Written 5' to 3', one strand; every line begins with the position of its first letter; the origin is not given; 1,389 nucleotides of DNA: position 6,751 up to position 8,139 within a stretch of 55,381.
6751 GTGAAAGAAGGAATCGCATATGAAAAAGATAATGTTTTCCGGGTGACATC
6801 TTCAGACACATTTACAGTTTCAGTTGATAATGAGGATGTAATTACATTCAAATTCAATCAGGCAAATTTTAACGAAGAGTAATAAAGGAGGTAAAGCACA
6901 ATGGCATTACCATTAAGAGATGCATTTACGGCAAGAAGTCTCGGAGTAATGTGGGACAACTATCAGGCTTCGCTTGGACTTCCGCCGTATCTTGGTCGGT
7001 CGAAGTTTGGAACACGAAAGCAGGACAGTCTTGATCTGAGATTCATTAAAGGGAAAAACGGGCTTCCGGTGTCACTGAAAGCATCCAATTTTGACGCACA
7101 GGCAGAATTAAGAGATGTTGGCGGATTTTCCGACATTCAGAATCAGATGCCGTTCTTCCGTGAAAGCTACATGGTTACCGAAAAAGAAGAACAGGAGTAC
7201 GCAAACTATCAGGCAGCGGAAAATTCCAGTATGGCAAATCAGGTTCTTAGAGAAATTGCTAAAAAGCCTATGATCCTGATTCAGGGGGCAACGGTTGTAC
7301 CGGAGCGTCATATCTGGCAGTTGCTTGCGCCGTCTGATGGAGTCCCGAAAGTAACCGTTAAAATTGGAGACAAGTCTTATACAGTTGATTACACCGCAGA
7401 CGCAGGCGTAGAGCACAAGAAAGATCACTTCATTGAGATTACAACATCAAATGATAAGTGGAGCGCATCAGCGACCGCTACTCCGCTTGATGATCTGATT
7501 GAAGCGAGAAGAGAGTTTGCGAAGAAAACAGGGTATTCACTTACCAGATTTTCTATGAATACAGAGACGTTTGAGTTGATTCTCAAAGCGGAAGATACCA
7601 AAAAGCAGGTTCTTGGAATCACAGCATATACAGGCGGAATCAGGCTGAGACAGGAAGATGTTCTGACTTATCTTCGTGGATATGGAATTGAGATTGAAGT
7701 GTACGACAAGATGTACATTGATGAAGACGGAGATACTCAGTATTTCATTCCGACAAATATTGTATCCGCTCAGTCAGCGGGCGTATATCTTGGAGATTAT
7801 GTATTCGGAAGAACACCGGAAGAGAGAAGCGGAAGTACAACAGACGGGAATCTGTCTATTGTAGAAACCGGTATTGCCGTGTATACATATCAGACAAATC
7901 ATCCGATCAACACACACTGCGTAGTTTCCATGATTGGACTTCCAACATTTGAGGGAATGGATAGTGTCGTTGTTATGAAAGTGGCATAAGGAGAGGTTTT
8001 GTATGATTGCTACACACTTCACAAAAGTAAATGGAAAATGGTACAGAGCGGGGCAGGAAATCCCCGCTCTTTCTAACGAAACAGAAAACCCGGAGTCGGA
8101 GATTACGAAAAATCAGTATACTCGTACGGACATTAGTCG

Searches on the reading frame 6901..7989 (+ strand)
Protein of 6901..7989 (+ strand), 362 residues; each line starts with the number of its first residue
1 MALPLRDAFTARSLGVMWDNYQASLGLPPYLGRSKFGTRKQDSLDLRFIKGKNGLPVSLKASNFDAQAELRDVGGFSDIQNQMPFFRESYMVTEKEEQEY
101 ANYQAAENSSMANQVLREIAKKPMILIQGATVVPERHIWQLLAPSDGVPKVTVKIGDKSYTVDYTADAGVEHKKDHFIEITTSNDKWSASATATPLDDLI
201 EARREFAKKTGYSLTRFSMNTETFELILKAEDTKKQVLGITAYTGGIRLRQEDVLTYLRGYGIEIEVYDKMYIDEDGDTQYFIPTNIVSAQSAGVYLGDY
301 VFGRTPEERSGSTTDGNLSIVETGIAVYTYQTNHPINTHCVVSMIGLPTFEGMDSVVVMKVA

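Call 17: search_protein_families(library=phrogs, proteins=[window:6901-7989:+], max_evalue=0.001)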
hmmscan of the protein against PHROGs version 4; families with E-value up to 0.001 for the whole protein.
window:6901-7989:+ (362 aa): 1 family
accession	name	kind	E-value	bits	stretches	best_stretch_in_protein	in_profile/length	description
phrog_29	-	head and packaging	2.2e-52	179.7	1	2-361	22-358/439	major head protein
